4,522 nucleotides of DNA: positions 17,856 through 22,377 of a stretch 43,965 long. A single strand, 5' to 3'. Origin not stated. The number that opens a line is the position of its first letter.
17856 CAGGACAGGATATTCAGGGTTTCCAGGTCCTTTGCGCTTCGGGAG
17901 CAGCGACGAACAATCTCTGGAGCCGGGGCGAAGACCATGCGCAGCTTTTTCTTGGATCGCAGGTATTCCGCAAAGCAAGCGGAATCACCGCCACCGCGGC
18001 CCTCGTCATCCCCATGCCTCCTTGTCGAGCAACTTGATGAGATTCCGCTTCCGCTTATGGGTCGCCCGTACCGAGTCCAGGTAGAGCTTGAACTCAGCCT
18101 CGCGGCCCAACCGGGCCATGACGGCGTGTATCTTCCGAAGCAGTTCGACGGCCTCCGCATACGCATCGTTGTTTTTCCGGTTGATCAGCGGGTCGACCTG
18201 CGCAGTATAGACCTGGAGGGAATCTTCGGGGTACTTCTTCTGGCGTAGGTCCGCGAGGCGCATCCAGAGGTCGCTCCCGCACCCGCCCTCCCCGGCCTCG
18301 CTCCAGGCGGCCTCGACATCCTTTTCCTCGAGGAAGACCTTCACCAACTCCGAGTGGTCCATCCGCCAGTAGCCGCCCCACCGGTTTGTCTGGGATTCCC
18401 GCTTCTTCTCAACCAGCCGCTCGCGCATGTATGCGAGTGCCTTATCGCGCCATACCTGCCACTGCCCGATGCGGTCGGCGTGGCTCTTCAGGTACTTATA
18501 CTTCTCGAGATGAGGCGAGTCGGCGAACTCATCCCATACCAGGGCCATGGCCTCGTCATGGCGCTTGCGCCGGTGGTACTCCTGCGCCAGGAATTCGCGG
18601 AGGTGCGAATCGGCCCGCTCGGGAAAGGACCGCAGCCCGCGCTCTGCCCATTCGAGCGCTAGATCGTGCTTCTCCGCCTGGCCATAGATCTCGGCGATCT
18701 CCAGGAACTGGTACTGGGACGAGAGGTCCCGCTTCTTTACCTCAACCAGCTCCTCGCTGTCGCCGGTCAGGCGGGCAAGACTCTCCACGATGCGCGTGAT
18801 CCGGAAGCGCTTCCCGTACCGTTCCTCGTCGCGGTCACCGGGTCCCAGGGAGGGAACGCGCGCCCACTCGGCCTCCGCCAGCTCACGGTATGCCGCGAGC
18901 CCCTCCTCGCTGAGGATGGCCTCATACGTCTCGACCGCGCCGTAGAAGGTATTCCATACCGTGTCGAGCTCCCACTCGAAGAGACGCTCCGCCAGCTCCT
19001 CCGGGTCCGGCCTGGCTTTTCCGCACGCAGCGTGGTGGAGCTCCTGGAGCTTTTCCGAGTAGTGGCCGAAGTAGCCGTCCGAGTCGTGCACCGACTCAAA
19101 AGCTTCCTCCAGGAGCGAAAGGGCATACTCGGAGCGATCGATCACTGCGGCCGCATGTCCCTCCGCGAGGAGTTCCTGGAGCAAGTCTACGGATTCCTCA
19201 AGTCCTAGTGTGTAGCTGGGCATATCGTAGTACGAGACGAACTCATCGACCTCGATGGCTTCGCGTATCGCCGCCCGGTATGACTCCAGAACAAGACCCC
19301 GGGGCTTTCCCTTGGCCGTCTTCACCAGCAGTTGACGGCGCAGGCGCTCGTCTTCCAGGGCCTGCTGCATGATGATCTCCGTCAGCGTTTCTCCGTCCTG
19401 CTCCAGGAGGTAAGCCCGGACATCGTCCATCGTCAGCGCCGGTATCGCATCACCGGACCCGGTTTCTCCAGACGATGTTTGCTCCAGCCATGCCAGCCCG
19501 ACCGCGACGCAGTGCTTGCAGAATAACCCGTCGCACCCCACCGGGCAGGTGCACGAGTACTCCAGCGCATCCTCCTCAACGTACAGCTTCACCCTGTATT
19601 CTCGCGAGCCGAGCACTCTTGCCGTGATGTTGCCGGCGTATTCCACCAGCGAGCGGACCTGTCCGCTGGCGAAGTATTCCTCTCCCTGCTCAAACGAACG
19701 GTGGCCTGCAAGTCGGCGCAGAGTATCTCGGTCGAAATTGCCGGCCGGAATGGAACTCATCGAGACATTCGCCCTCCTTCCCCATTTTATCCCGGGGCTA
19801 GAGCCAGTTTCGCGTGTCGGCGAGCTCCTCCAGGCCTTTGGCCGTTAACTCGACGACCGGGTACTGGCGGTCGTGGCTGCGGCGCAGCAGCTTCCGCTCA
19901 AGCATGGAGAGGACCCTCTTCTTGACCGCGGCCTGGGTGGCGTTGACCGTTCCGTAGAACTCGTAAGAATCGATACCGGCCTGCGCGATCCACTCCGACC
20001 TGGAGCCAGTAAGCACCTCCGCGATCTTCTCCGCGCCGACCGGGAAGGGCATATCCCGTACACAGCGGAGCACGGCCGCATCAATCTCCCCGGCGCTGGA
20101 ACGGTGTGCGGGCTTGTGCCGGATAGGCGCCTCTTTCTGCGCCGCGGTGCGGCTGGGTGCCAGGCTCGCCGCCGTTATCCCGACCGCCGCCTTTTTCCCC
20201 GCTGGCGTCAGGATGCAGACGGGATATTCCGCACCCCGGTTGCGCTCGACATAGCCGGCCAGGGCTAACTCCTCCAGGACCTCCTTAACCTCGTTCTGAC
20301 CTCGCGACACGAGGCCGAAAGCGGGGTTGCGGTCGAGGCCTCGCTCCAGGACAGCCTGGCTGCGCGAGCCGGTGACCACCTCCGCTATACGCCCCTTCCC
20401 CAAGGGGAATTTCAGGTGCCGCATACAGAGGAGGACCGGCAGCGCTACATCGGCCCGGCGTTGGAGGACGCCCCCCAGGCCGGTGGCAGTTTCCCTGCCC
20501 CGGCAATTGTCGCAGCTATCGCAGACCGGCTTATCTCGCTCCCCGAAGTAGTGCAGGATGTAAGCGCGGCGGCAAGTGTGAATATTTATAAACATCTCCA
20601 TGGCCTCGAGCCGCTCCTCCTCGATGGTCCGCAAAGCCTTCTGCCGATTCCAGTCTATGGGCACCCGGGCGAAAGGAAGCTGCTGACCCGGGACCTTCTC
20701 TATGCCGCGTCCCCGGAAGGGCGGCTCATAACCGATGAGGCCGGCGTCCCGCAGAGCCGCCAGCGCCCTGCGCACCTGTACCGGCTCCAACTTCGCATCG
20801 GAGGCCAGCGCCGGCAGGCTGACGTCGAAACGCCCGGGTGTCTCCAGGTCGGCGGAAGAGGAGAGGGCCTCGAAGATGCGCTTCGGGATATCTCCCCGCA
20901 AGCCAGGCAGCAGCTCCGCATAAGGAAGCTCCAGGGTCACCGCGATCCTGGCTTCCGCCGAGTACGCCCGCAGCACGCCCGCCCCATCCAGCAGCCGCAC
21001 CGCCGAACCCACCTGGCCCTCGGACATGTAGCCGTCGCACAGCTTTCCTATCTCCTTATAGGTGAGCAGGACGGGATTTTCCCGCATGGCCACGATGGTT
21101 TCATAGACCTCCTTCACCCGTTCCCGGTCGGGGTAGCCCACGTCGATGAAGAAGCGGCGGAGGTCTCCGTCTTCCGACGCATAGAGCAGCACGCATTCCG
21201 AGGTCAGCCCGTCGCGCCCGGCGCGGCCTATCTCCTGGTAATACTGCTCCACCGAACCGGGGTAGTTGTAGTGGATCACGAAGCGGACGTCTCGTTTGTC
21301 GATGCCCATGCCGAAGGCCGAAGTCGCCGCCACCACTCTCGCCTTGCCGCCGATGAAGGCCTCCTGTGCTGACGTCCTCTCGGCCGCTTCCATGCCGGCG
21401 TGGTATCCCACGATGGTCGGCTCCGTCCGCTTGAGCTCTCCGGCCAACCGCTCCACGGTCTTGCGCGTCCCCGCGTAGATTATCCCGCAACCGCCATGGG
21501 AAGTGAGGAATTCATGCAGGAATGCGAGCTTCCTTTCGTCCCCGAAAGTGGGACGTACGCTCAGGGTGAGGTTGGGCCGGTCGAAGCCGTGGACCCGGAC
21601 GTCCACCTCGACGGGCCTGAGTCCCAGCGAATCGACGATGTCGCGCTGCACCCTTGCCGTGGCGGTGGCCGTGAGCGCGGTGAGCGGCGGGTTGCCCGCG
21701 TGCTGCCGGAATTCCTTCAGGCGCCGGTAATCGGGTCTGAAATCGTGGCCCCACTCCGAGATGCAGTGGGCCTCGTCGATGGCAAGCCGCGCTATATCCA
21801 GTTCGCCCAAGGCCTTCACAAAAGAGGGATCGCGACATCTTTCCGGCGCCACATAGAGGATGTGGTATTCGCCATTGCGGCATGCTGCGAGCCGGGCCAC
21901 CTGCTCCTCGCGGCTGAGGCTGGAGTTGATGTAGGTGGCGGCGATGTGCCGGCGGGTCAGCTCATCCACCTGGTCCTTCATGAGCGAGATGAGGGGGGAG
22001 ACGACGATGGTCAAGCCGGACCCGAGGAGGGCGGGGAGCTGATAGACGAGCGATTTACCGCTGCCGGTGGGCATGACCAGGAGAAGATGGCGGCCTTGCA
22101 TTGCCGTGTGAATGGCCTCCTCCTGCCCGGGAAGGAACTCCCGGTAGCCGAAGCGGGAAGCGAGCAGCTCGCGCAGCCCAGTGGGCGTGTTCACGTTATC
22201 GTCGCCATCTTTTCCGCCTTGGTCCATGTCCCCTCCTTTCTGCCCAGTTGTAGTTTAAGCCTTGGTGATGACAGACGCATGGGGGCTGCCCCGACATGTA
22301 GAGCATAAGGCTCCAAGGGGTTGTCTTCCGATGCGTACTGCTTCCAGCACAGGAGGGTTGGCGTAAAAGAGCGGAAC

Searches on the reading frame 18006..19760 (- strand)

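Call 93: search_protein_families(library=padloc, proteins=[window:18006-19760:-], max_evalue=0.00001)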
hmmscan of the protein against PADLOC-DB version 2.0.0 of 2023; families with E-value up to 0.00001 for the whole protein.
window:18006-19760:- (584 aa): 2 families
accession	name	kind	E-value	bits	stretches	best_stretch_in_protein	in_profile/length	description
PDLC05053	PDC-S62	-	2.4e-57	192.8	1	5-580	5-560/566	-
PDLC02850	DpdE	-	1.7e-11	40.7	1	13-97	11-92/1282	DpdE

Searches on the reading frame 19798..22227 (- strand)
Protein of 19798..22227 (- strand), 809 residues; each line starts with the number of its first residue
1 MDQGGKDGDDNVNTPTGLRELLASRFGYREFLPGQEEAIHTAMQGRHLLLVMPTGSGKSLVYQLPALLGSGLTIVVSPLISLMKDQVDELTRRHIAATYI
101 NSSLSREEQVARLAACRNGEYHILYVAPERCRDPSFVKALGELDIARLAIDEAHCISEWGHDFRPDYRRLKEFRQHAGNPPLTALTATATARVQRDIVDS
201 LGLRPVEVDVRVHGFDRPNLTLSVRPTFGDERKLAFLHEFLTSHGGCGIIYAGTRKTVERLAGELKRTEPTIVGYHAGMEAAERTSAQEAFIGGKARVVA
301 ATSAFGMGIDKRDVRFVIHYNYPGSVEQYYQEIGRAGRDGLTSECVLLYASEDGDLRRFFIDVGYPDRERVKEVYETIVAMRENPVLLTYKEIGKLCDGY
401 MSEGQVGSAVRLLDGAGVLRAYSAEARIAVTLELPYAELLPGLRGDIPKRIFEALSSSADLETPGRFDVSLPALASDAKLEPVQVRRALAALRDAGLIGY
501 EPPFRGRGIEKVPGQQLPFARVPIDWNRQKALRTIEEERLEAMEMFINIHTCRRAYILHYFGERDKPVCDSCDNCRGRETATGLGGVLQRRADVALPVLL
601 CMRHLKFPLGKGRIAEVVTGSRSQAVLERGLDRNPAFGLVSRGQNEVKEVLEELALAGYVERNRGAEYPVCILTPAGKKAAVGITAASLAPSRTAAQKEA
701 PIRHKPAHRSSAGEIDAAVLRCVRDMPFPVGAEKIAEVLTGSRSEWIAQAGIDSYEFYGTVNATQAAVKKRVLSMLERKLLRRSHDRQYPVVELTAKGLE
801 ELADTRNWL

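Call 93: search_protein_families(library=padloc, proteins=[window:19798-22227:-], max_evalue=0.00001)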
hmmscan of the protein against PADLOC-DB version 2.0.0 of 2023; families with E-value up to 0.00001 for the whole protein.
window:19798-22227:- (809 aa): 24 families
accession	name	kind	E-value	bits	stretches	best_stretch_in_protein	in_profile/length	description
PDLC02864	DpdF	-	1.9e-151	503.9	2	17-383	9-372/610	DpdF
PDLC02861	DpdF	-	1e-148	494.4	2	12-371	10-366/611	DpdF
PDLC02870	DpdF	-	6.1e-133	442.1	2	19-384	2-364/534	DpdF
PDLC03928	PsyrT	-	1.1e-116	388.9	2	18-413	8-403/689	-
PDLC02865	DpdF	-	2.6e-94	314.9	1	14-377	743-1108/1499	DpdF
PDLC02859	DpdF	-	1.5e-69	232.9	1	26-348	96-424/545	DpdF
PDLC02863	DpdF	-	6.2e-52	175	1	207-581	13-378/488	DpdF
PDLC01089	C3a193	-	1.4e-51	173.9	1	47-381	269-624/983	poss. alt. Cas3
PDLC02868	DpdF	-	2.2e-46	156.1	2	18-201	326-517/1078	DpdF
PDLC02872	DpdF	-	5e-42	142.4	1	28-354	154-510/859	DpdF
PDLC02855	DpdF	-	3.4e-41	139.3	1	34-352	143-482/825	DpdF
PDLC02857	DpdF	-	1.3e-38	130.7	1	23-373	173-562/911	DpdF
PDLC02867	DpdF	-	2.1e-32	110.3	1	18-353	124-482/855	DpdF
PDLC02862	DpdF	-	2.3e-31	106.5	1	38-351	128-465/811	DpdF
PDLC02858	DpdF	-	1.1e-21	75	1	31-351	152-476/504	DpdF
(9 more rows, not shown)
